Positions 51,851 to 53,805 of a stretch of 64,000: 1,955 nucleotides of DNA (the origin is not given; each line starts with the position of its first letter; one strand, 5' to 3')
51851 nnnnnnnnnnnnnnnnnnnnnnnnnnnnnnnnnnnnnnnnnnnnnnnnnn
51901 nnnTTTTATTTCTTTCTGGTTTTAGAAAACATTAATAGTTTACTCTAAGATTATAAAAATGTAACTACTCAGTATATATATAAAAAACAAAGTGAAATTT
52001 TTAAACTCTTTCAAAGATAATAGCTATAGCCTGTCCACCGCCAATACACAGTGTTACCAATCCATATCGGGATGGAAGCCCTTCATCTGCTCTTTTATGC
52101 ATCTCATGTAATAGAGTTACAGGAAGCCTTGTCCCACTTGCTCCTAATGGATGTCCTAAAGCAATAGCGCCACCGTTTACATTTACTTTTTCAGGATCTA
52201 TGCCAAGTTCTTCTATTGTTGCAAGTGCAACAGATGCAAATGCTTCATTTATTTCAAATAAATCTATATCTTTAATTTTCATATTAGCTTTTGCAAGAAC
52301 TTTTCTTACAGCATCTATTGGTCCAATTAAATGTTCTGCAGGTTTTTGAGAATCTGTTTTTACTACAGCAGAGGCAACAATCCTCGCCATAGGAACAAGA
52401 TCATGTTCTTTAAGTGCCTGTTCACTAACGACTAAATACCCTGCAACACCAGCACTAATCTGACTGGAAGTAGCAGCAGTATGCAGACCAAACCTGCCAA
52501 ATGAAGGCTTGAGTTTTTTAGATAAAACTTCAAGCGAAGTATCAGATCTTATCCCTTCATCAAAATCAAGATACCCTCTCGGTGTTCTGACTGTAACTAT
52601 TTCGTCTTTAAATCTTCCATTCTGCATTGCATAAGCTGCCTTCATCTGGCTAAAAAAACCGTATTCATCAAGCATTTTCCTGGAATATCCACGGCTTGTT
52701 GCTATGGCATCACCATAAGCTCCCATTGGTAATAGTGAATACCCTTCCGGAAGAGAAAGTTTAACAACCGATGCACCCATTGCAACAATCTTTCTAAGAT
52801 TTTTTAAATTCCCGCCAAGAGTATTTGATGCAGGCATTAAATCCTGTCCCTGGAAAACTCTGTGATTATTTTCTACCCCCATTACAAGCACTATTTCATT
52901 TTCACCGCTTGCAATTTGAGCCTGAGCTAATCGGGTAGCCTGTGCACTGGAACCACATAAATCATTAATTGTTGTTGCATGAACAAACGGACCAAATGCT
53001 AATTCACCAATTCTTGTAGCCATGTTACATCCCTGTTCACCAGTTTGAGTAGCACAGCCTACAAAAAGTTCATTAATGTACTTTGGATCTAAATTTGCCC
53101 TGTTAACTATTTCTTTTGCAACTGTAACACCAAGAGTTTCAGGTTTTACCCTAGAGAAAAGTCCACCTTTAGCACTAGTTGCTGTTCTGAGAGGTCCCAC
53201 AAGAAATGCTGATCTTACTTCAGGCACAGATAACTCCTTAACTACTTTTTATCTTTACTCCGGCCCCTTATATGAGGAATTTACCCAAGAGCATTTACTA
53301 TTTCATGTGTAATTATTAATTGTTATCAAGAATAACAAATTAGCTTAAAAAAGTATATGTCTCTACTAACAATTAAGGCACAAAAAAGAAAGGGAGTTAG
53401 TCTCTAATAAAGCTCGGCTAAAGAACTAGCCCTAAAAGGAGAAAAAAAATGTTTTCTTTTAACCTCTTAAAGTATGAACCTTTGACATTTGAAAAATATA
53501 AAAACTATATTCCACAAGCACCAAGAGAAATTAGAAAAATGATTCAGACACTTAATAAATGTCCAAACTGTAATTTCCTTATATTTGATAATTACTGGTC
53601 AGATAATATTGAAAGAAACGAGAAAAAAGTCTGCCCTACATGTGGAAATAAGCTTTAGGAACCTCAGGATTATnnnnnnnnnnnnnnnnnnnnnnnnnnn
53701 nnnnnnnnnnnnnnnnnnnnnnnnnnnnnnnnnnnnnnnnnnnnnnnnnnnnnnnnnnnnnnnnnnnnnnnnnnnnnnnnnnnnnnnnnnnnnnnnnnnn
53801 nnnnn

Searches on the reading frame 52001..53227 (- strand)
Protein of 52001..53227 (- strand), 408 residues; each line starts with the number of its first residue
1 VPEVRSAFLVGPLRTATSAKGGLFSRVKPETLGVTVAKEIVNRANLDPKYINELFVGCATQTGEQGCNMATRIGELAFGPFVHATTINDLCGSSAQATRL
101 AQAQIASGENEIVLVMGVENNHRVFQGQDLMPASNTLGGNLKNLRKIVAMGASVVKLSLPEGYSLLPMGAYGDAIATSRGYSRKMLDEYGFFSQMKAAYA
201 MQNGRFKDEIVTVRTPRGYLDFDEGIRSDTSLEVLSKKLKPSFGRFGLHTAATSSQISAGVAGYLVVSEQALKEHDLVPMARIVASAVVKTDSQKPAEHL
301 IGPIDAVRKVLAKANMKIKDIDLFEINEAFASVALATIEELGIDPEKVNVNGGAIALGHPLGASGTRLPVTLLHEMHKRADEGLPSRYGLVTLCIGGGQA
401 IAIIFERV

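Call 8: search_protein_families(library=pfam, proteins=[window:52004-53227:-], max_evalue=0.1)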
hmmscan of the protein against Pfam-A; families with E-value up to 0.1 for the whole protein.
window:52004-53227:- (408 aa): 7 families
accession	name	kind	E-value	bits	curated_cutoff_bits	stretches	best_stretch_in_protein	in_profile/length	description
PF02803.24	Thiolase_C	-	9.8e-43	145.1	27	1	279-407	3-123/123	Thiolase, C-terminal domain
PF00108.29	Thiolase_N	-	9.2e-42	143.6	26.4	1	9-270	3-260/260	Thiolase, N-terminal domain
PF22691.2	Thiolase_C_1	-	1.3e-05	25.3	28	1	305-343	22-60/144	Thiolase C-terminal domain-like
PF08541.16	ACP_syn_III_C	-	0.0017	18.9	26.6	1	311-352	1-42/90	3-Oxoacyl-[acyl-carrier-protein (ACP)] synthase III C terminal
PF00109.32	ketoacyl-synt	-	0.018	15.1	20.8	1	61-119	145-202/252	Beta-ketoacyl synthase, N-terminal domain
PF08545.16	ACP_syn_III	-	0.073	13.4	24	0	87-126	3-42/80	3-Oxoacyl-[acyl-carrier-protein (ACP)] synthase III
PF07311.17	Dodecin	-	0.095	13.5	22.5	0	305-334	17-46/64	Dodecin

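Call 101: find_encoding_contigs(protein=window:52001-53227:-, flank=6000, max_places=8)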
Protein window:52001-53227:- (408 aa): 2 contigs read that carry it; 1 place shown.
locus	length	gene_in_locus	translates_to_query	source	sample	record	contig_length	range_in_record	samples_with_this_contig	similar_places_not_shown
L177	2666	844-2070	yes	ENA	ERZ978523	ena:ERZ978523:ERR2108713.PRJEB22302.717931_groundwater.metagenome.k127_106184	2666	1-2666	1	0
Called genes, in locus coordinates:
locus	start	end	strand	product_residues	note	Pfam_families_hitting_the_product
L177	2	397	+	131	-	?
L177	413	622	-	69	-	-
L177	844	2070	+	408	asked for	PF00108:Thiolase_N, PF22691:Thiolase_C_1 (faint), PF02803:Thiolase_C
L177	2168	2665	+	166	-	?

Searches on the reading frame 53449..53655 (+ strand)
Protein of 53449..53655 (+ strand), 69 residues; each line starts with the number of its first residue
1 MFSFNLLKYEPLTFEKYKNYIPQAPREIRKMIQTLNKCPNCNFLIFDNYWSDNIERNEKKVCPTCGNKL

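Call 8: search_protein_families(library=pfam, proteins=[window:53449-53655:+], max_evalue=0.1)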
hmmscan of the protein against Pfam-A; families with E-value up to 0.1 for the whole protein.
window:53449-53655:+ (69 aa): 6 families
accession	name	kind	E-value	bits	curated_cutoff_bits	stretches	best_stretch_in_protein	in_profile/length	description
PF14570.12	zf-RING_4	-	0.0034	17.6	27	1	35-65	15-43/48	RING/Ubox like zinc-binding domain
PF09723.15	Zn_ribbon_8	-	0.0038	17.7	34.4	0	55-67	23-34/41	Zinc ribbon domain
PF21276.3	ZNF512_C2HC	-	0.011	15.8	27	0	49-65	3-19/38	Zinc finger protein 512, C2HC zinc finger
PF10071.14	DUF2310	-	0.041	13.6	25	1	23-68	184-227/255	Zn-ribbon-containing, possibly nucleic-acid-binding protein (DUF2310)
PF14369.11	Zn_ribbon_19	-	0.049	14.2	30.8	0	57-67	19-29/35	zinc-ribbon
PF12773.13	DZR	-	0.061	13.9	27.3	0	38-69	1-22/45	Double zinc ribbon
